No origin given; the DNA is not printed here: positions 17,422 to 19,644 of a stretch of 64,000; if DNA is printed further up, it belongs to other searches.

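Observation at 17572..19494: SPASM/twitch Cys-rich domain protein fused to a GNAT domain, without a recognisable CxxxCxxC radical-SAM triad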

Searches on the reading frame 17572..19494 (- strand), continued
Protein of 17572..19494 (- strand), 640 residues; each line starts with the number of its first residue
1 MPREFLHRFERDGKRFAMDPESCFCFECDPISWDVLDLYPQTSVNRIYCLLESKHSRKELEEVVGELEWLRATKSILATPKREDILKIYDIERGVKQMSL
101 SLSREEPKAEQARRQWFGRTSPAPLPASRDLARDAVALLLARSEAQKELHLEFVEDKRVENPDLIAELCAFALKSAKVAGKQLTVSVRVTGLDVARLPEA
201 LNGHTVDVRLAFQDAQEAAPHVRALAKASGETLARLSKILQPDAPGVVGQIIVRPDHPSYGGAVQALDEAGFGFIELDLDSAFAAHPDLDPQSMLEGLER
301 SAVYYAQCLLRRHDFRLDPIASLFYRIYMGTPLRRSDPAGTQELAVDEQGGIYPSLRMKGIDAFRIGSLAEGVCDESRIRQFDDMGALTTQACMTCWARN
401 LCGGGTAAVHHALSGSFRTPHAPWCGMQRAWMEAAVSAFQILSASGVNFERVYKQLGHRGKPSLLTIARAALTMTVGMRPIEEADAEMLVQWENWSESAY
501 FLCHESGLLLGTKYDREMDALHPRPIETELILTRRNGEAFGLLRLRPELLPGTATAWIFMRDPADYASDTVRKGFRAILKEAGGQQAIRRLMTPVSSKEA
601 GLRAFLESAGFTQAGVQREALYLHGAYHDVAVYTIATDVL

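Call 46: find_encoding_contigs(protein=P0274, flank=8000, max_places=1)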
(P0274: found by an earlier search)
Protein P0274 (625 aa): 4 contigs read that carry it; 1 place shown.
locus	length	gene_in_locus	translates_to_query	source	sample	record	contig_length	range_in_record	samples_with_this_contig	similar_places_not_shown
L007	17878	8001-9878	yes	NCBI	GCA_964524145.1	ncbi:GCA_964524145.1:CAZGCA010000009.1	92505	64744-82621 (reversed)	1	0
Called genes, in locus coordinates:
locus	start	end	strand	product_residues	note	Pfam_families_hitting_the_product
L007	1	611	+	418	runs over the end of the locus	PF00275:EPSP_synthase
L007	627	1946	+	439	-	PF00815:Histidinol_dh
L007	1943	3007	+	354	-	PF00155:Aminotran_1_2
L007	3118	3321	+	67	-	-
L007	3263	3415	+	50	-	-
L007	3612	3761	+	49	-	-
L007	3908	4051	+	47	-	-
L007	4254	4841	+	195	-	PF13302:Acetyltransf_3, PF13420:Acetyltransf_4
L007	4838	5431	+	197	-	PF13302:Acetyltransf_3, PF13420:Acetyltransf_4, PF00583:Acetyltransf_1 (weak)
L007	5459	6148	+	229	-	PF02517:Rce1-like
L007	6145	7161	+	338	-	PF00005:ABC_tran, PF13304:AAA_21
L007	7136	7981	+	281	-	-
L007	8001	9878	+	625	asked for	PF13302:Acetyltransf_3 (weak)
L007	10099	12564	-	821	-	PF10670:DUF4198 (faint), PF20598:DUF6795 (faint), PF22904:NOMO1-like_2nd (faint), PF02369:Big_1 (faint), PF17210:SdrD_B (faint), PF13620:CarboxypepD_reg (weak), PF13715:CarbopepD_reg_2 (weak), PF13620:CarboxypepD_reg (weak), +1 more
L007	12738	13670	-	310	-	-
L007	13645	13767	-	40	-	-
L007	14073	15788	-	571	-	PF02493:MORN (faint)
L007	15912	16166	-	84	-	-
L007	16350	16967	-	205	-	-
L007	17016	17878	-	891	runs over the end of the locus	PF12450:vWF_A, PF00092:VWA, PF13519:VWA_2, PF13768:VWA_3, PF12034:YfbK_C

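Call 47: find_encoding_contigs(protein=P0156, flank=8000, max_places=1)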
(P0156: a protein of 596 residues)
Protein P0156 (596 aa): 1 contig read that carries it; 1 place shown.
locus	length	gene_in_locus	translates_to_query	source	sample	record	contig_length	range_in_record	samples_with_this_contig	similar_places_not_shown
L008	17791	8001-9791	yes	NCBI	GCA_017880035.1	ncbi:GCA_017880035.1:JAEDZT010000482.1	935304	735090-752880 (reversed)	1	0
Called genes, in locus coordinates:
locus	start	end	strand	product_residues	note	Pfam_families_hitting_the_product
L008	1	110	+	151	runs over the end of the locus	-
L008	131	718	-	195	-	PF13886:TM7S3_TM198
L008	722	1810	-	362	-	PF22073:Cep192_D4 (weak)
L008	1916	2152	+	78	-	-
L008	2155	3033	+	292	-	-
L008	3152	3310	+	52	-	-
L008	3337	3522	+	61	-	-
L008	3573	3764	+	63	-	-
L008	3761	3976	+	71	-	-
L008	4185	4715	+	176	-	PF13420:Acetyltransf_4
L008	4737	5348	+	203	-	PF13302:Acetyltransf_3, PF13420:Acetyltransf_4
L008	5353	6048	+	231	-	PF02517:Rce1-like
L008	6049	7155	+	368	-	PF00005:ABC_tran, PF13304:AAA_21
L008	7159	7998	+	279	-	-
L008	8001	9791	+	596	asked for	-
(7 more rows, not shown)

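Call 57: search_protein_families(library=ncbifam, proteins=[P0169, P0176, P0177, P0178, P0179, P0180, P0181, P0182], max_evalue=1e-20)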
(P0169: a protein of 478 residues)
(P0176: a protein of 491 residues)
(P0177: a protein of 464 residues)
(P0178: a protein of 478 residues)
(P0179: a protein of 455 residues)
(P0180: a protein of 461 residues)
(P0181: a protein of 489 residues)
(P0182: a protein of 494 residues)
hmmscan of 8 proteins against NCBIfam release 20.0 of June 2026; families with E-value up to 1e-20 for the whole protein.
P0169 (478 aa): 25 families
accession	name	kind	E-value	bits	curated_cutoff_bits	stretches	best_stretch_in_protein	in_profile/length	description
TIGR03974.1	rSAM_six_Cys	equivalog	2.6e-107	359.5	425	1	9-445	1-450/451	thioether cross-link-forming SCIFF peptide maturase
TIGR03906.1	quino_hemo_SAM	equivalog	1e-100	337.6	453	1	8-459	2-462/467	quinohemoprotein amine dehydrogenase maturation protein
NF040492.1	not_ScfB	exception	8e-100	334.8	855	1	8-442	3-446/450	ScfB-related radical SAM/SPASM orphan maturase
TIGR04064.1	rSAM_nif11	equivalog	1.5e-96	324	518.7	1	9-450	4-439/459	nif11-like peptide radical SAM maturase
NF047865.1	rSAM_PapB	equivalog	1.9e-91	306.7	340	1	93-423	2-328/330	PapB family radical SAM/SPASM ranthipeptide maturase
TIGR04068.1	rSAM_ocin_clost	equivalog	2.6e-65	221.1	500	1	9-445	2-454/462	Cys-rich peptide radical SAM maturase CcpM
NF035951.1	rSAM_RumMC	equivalog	1.5e-44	152.6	720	1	11-254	19-272/510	RumMC family radical SAM sactipeptide maturase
NF038107.1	rSAM_NF038107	equivalog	2.3e-40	138.7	600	1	95-425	86-414/444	Cys-every-fifth radical SAM/SPASM peptide maturase CefB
TIGR04115.1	rSAM_Cxxx_rpt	equivalog_domain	2.1e-37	129.5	350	1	95-400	3-315/359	radical SAM peptide maturase, CXXX-repeat target family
TIGR03978.1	rSAM_paired_1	equivalog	1.5e-36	126.1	370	1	100-443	89-450/466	His-Xaa-Ser system radical SAM maturase HxsB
TIGR03942.1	sulfatase_rSAM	equivalog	7.4e-36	124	349.45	1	100-439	7-352/363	anaerobic sulfatase maturase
NF038170.1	lachnocin_rSAM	equivalog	4.3e-35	121.4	550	1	82-243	64-225/440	lachnocin radical SAM maturase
TIGR04280.1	geopep_mat_rSAM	hypoth_equivalog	1.1e-34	120.1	400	1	95-420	85-401/428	geopeptide radical SAM maturase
NF041298.1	rSAM_mat_DynA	equivalog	7.6e-33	113.9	450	1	101-425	8-335/356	dynobactin maturation radical SAM/SPASM protein DynA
TIGR04163.1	rSAM_cobopep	equivalog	6e-32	110.9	375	1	98-446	68-421/428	peptide-modifying radical SAM enzyme CbpB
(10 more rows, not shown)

P0176 (491 aa): 22 families
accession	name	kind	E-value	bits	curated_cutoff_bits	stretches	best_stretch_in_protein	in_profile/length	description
TIGR03974.1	rSAM_six_Cys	equivalog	8.6e-91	305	425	1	10-454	3-448/451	thioether cross-link-forming SCIFF peptide maturase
TIGR03906.1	quino_hemo_SAM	equivalog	2.6e-90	303.3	453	1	9-464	4-456/467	quinohemoprotein amine dehydrogenase maturation protein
NF047865.1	rSAM_PapB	equivalog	1.3e-82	277.7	340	1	97-436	2-330/330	PapB family radical SAM/SPASM ranthipeptide maturase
NF040492.1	not_ScfB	exception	2e-81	274.2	855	1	8-453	4-446/450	ScfB-related radical SAM/SPASM orphan maturase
TIGR04064.1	rSAM_nif11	equivalog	1.3e-77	261.5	518.7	1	8-466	4-444/459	nif11-like peptide radical SAM maturase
TIGR04068.1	rSAM_ocin_clost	equivalog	3.9e-53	181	500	1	11-253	5-234/462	Cys-rich peptide radical SAM maturase CcpM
NF035951.1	rSAM_RumMC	equivalog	1.3e-43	149.5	720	1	11-252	20-260/510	RumMC family radical SAM sactipeptide maturase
TIGR03978.1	rSAM_paired_1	equivalog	1.2e-37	129.8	370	1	94-455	78-451/466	His-Xaa-Ser system radical SAM maturase HxsB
TIGR04163.1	rSAM_cobopep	equivalog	8.9e-36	123.5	375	1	96-457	62-421/428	peptide-modifying radical SAM enzyme CbpB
NF038170.1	lachnocin_rSAM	equivalog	2.7e-35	122.1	550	1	92-431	70-403/440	lachnocin radical SAM maturase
TIGR03942.1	sulfatase_rSAM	equivalog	2e-34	119.3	349.45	1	106-446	9-348/363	anaerobic sulfatase maturase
TIGR04115.1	rSAM_Cxxx_rpt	equivalog_domain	1.5e-30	106.9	350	1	99-419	3-323/359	radical SAM peptide maturase, CXXX-repeat target family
NF041707.1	rSAM_YhhB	equivalog_domain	7.5e-30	104.1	445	1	99-256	3-157/369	cyclophane-forming radical SAM/SPASM peptide maturase YhhB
TIGR04084.1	rSAM_AF0577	subfamily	8e-29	100.7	225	1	103-425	2-288/347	TIGR04084 family radical SAM/SPASM domain-containing protein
TIGR04280.1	geopep_mat_rSAM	hypoth_equivalog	3.3e-28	98.8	400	1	70-253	51-232/428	geopeptide radical SAM maturase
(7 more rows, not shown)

P0177 (464 aa): 18 families
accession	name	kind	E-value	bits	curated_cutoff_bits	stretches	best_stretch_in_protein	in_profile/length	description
TIGR03974.1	rSAM_six_Cys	equivalog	4.7e-172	572.9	425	1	11-457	1-450/451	thioether cross-link-forming SCIFF peptide maturase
NF040492.1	not_ScfB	exception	4.9e-149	497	855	1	10-456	3-448/450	ScfB-related radical SAM/SPASM orphan maturase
TIGR03906.1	quino_hemo_SAM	equivalog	5.3e-88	295.7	453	1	10-453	2-444/467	quinohemoprotein amine dehydrogenase maturation protein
TIGR04064.1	rSAM_nif11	equivalog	4.9e-85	286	518.7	1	11-460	4-437/459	nif11-like peptide radical SAM maturase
NF047865.1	rSAM_PapB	equivalog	8e-78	262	340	1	99-437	2-330/330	PapB family radical SAM/SPASM ranthipeptide maturase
TIGR04068.1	rSAM_ocin_clost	equivalog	6.5e-47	160.5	500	1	95-247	79-232/462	Cys-rich peptide radical SAM maturase CcpM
TIGR04280.1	geopep_mat_rSAM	hypoth_equivalog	3.3e-33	115.3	400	1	102-432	86-401/428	geopeptide radical SAM maturase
NF035951.1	rSAM_RumMC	equivalog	1e-32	113.5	720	1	14-309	20-321/510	RumMC family radical SAM sactipeptide maturase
TIGR04163.1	rSAM_cobopep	equivalog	6.2e-31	107.6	375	1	100-455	64-418/428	peptide-modifying radical SAM enzyme CbpB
TIGR03978.1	rSAM_paired_1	equivalog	1.2e-28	100.1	370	1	106-446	89-441/466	His-Xaa-Ser system radical SAM maturase HxsB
TIGR04115.1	rSAM_Cxxx_rpt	equivalog_domain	6.5e-28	98.2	350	1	100-449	2-353/359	radical SAM peptide maturase, CXXX-repeat target family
NF038170.1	lachnocin_rSAM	equivalog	2.1e-26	92.8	550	1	96-426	72-397/440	lachnocin radical SAM maturase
NF041298.1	rSAM_mat_DynA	equivalog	4.9e-25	88.3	450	1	107-437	8-335/356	dynobactin maturation radical SAM/SPASM protein DynA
TIGR04084.1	rSAM_AF0577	subfamily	7.2e-24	84.4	225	1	108-432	5-295/347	TIGR04084 family radical SAM/SPASM domain-containing protein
NF038107.1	rSAM_NF038107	equivalog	9.6e-23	80.6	600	0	105-252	90-238/444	Cys-every-fifth radical SAM/SPASM peptide maturase CefB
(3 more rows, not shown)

P0178 (478 aa): 21 families
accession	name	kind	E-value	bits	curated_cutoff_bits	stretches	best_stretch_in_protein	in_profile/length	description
TIGR03974.1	rSAM_six_Cys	equivalog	8e-108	361.2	425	1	10-445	1-448/451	thioether cross-link-forming SCIFF peptide maturase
NF040492.1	not_ScfB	exception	1.9e-94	317.1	855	1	9-444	3-446/450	ScfB-related radical SAM/SPASM orphan maturase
TIGR03906.1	quino_hemo_SAM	equivalog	1.6e-90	304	453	1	9-458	2-459/467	quinohemoprotein amine dehydrogenase maturation protein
TIGR04064.1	rSAM_nif11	equivalog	1.2e-84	284.7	518.7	1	11-459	5-446/459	nif11-like peptide radical SAM maturase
NF047865.1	rSAM_PapB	equivalog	3.3e-84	282.9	340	1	96-425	2-328/330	PapB family radical SAM/SPASM ranthipeptide maturase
TIGR04068.1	rSAM_ocin_clost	equivalog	2.8e-49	168.2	500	1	10-258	2-245/462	Cys-rich peptide radical SAM maturase CcpM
NF035951.1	rSAM_RumMC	equivalog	1.1e-37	130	720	1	95-254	110-268/510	RumMC family radical SAM sactipeptide maturase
TIGR03978.1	rSAM_paired_1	equivalog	2e-37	129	370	1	79-315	66-296/466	His-Xaa-Ser system radical SAM maturase HxsB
TIGR04163.1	rSAM_cobopep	equivalog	5.5e-33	114.3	375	1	93-443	60-416/428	peptide-modifying radical SAM enzyme CbpB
TIGR04115.1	rSAM_Cxxx_rpt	equivalog_domain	6.7e-33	114.6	350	1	101-436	6-350/359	radical SAM peptide maturase, CXXX-repeat target family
NF038107.1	rSAM_NF038107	equivalog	3.5e-32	111.8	600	1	103-446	91-430/444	Cys-every-fifth radical SAM/SPASM peptide maturase CefB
TIGR04084.1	rSAM_AF0577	subfamily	1.9e-31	109.3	225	1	104-420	4-292/347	TIGR04084 family radical SAM/SPASM domain-containing protein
TIGR04280.1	geopep_mat_rSAM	hypoth_equivalog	3e-31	108.8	400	1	102-424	89-403/428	geopeptide radical SAM maturase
TIGR03942.1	sulfatase_rSAM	equivalog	1.3e-29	103.4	349.45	1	103-419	7-330/363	anaerobic sulfatase maturase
NF041298.1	rSAM_mat_DynA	equivalog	1.5e-28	99.9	450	1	104-433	8-340/356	dynobactin maturation radical SAM/SPASM protein DynA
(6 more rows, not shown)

P0179 (455 aa): 19 families
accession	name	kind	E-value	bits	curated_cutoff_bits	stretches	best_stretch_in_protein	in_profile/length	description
TIGR03974.1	rSAM_six_Cys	equivalog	1.2e-87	294.6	425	1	4-442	1-447/451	thioether cross-link-forming SCIFF peptide maturase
NF040492.1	not_ScfB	exception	3e-86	290.1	855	1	1-443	1-447/450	ScfB-related radical SAM/SPASM orphan maturase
NF047865.1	rSAM_PapB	equivalog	1.1e-76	258.2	340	1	93-425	5-330/330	PapB family radical SAM/SPASM ranthipeptide maturase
TIGR03906.1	quino_hemo_SAM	equivalog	9.7e-66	222.3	453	1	3-447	2-450/467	quinohemoprotein amine dehydrogenase maturation protein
TIGR04064.1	rSAM_nif11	equivalog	2.7e-63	214.3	518.7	1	5-450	5-439/459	nif11-like peptide radical SAM maturase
TIGR04068.1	rSAM_ocin_clost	equivalog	1.9e-50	172.1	500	1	7-440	5-449/462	Cys-rich peptide radical SAM maturase CcpM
NF035951.1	rSAM_RumMC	equivalog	2.5e-42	145.2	720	1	7-239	20-258/510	RumMC family radical SAM sactipeptide maturase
TIGR04280.1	geopep_mat_rSAM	hypoth_equivalog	3.5e-36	125.1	400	1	80-422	73-403/428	geopeptide radical SAM maturase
NF038107.1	rSAM_NF038107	equivalog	1.9e-30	106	600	1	78-422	75-411/444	Cys-every-fifth radical SAM/SPASM peptide maturase CefB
TIGR03978.1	rSAM_paired_1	equivalog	2e-29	102.7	370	1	84-265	77-253/466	His-Xaa-Ser system radical SAM maturase HxsB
TIGR04115.1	rSAM_Cxxx_rpt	equivalog_domain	6.5e-29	101.5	350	1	92-439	3-355/359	radical SAM peptide maturase, CXXX-repeat target family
NF038170.1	lachnocin_rSAM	equivalog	2.7e-28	99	550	1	77-424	64-407/440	lachnocin radical SAM maturase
NF041298.1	rSAM_mat_DynA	equivalog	3.2e-28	98.7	450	1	97-425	7-335/356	dynobactin maturation radical SAM/SPASM protein DynA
TIGR03942.1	sulfatase_rSAM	equivalog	6.6e-28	97.8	349.45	1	98-431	8-344/363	anaerobic sulfatase maturase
TIGR04084.1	rSAM_AF0577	subfamily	3.8e-27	95.1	225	1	99-415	5-289/347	TIGR04084 family radical SAM/SPASM domain-containing protein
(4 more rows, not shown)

P0180 (461 aa): 21 families
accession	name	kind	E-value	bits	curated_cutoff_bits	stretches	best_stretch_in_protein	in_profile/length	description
TIGR03974.1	rSAM_six_Cys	equivalog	1.2e-96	324.4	425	1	3-435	1-446/451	thioether cross-link-forming SCIFF peptide maturase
TIGR03906.1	quino_hemo_SAM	equivalog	4.6e-94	315.7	453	1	2-440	2-449/467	quinohemoprotein amine dehydrogenase maturation protein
NF047865.1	rSAM_PapB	equivalog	3.7e-90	302.5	340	1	88-416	2-327/330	PapB family radical SAM/SPASM ranthipeptide maturase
NF040492.1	not_ScfB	exception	5.7e-88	295.7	855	1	2-434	3-444/450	ScfB-related radical SAM/SPASM orphan maturase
TIGR04064.1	rSAM_nif11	equivalog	9.7e-87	291.6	518.7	1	3-440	4-435/459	nif11-like peptide radical SAM maturase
TIGR04068.1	rSAM_ocin_clost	equivalog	2.7e-56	191.4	500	1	3-231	2-227/462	Cys-rich peptide radical SAM maturase CcpM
NF035951.1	rSAM_RumMC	equivalog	4.4e-40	137.8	720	1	11-239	25-262/510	RumMC family radical SAM sactipeptide maturase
TIGR04115.1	rSAM_Cxxx_rpt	equivalog_domain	6.4e-39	134.4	350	1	90-379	3-298/359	radical SAM peptide maturase, CXXX-repeat target family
TIGR03978.1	rSAM_paired_1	equivalog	2.7e-34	118.8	370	1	95-417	89-429/466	His-Xaa-Ser system radical SAM maturase HxsB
TIGR03942.1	sulfatase_rSAM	equivalog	9.6e-33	113.7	349.45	1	96-412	8-331/363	anaerobic sulfatase maturase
TIGR04280.1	geopep_mat_rSAM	hypoth_equivalog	6.1e-31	107.8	400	1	93-233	88-227/428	geopeptide radical SAM maturase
NF041298.1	rSAM_mat_DynA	equivalog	1.1e-30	106.8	450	1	96-417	8-333/356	dynobactin maturation radical SAM/SPASM protein DynA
NF038170.1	lachnocin_rSAM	equivalog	5.6e-30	104.6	550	1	82-237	69-224/440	lachnocin radical SAM maturase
NF038107.1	rSAM_NF038107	equivalog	1.9e-29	102.7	600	1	84-406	80-401/444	Cys-every-fifth radical SAM/SPASM peptide maturase CefB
TIGR04148.1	GG_samocin_CFB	equivalog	1.9e-27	96.5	300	1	88-236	16-170/411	radical SAM peptide maturase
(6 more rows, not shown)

P0181 (489 aa): 12 families
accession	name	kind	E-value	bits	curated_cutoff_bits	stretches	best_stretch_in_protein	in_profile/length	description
TIGR03974.1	rSAM_six_Cys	equivalog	3.4e-102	342.6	425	1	11-457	1-448/451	thioether cross-link-forming SCIFF peptide maturase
NF040492.1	not_ScfB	exception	4.2e-93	312.7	855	1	9-457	2-447/450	ScfB-related radical SAM/SPASM orphan maturase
TIGR03906.1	quino_hemo_SAM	equivalog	3e-67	227.3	453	1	11-471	3-460/467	quinohemoprotein amine dehydrogenase maturation protein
TIGR04064.1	rSAM_nif11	equivalog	3.6e-66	223.7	518.7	1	9-463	2-438/459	nif11-like peptide radical SAM maturase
NF047865.1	rSAM_PapB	equivalog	7.5e-65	219.3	340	1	99-439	2-330/330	PapB family radical SAM/SPASM ranthipeptide maturase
TIGR04068.1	rSAM_ocin_clost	equivalog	1.9e-42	145.7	500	1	11-252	2-234/462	Cys-rich peptide radical SAM maturase CcpM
TIGR03978.1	rSAM_paired_1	equivalog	8e-29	100.7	370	1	104-448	86-441/466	His-Xaa-Ser system radical SAM maturase HxsB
NF035951.1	rSAM_RumMC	equivalog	2.8e-28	98.9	720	1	14-277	20-286/510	RumMC family radical SAM sactipeptide maturase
NF038170.1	lachnocin_rSAM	equivalog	1.1e-25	90.4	550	1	98-252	74-225/440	lachnocin radical SAM maturase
TIGR04115.1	rSAM_Cxxx_rpt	equivalog_domain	4.3e-25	88.9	350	1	100-451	2-353/359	radical SAM peptide maturase, CXXX-repeat target family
TIGR04280.1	geopep_mat_rSAM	hypoth_equivalog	1.2e-23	83.8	400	0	102-251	86-231/428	geopeptide radical SAM maturase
TIGR04148.1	GG_samocin_CFB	equivalog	5.4e-21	75.3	300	0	94-251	11-171/411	radical SAM peptide maturase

P0182 (494 aa): 21 families
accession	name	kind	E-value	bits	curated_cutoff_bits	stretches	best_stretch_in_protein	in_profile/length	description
TIGR03974.1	rSAM_six_Cys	equivalog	1.1e-81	275.1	425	1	13-455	2-447/451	thioether cross-link-forming SCIFF peptide maturase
TIGR04064.1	rSAM_nif11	equivalog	4.5e-78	263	518.7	1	12-469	4-445/459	nif11-like peptide radical SAM maturase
NF040492.1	not_ScfB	exception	6.4e-75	252.7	855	1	12-456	4-447/450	ScfB-related radical SAM/SPASM orphan maturase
NF047865.1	rSAM_PapB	equivalog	9.1e-74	248.6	340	1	100-433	2-325/330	PapB family radical SAM/SPASM ranthipeptide maturase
TIGR03906.1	quino_hemo_SAM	equivalog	1.9e-67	228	453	1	11-473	2-463/467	quinohemoprotein amine dehydrogenase maturation protein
TIGR04068.1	rSAM_ocin_clost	equivalog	1.5e-55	188.9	500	1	12-251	2-235/462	Cys-rich peptide radical SAM maturase CcpM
NF035951.1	rSAM_RumMC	equivalog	5.1e-36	124.4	720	1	15-248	20-259/510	RumMC family radical SAM sactipeptide maturase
TIGR03978.1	rSAM_paired_1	equivalog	4.5e-34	118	370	1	101-264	82-241/466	His-Xaa-Ser system radical SAM maturase HxsB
TIGR03942.1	sulfatase_rSAM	equivalog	5.3e-33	114.6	349.45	1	107-458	7-358/363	anaerobic sulfatase maturase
NF041298.1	rSAM_mat_DynA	equivalog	6.2e-33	114.2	450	1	110-447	10-343/356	dynobactin maturation radical SAM/SPASM protein DynA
NF038170.1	lachnocin_rSAM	equivalog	6.9e-31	107.6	550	1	92-420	67-391/440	lachnocin radical SAM maturase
NF038107.1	rSAM_NF038107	equivalog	3.3e-29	101.9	600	1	21-429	17-405/444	Cys-every-fifth radical SAM/SPASM peptide maturase CefB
TIGR04280.1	geopep_mat_rSAM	hypoth_equivalog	1.1e-27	97.1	400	1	102-459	85-424/428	geopeptide radical SAM maturase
TIGR04115.1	rSAM_Cxxx_rpt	equivalog_domain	1.3e-27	97.2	350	1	103-406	4-298/359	radical SAM peptide maturase, CXXX-repeat target family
NF041707.1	rSAM_YhhB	equivalog_domain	1e-26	93.7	445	1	103-282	4-188/369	cyclophane-forming radical SAM/SPASM peptide maturase YhhB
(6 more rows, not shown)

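Call 58: find_encoding_contigs(protein=P0169, flank=6000, max_places=1)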
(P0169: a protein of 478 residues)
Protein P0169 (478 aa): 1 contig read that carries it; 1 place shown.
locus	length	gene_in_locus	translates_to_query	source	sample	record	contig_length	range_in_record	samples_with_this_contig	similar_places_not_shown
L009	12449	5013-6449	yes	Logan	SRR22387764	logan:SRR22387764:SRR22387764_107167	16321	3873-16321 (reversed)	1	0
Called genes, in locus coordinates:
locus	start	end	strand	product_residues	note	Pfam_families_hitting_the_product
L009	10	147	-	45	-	-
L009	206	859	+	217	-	PF00551:Formyl_trans_N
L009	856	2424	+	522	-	PF02142:MGS, PF01808:AICARFT_IMPCHas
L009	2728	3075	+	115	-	PF01797:Y1_Tnp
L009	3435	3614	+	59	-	-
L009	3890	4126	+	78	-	-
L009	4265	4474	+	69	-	-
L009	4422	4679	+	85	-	-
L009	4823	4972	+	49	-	-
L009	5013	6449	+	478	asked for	PF04055:Radical_SAM, PF13353:Fer4_12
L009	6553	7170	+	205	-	PF02517:Rce1-like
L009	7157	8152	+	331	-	PF00005:ABC_tran, PF13304:AAA_21 (weak), PF13732:DrrA1-3_C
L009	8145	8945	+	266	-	PF01061:ABC2_membrane, PF12698:ABC2_membrane_3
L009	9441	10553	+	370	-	PF04055:Radical_SAM, PF13353:Fer4_12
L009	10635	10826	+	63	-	-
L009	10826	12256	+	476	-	PF04055:Radical_SAM, PF13353:Fer4_12 (weak), PF13186:SPASM (weak)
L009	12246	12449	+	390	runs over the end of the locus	PF00082:Peptidase_S8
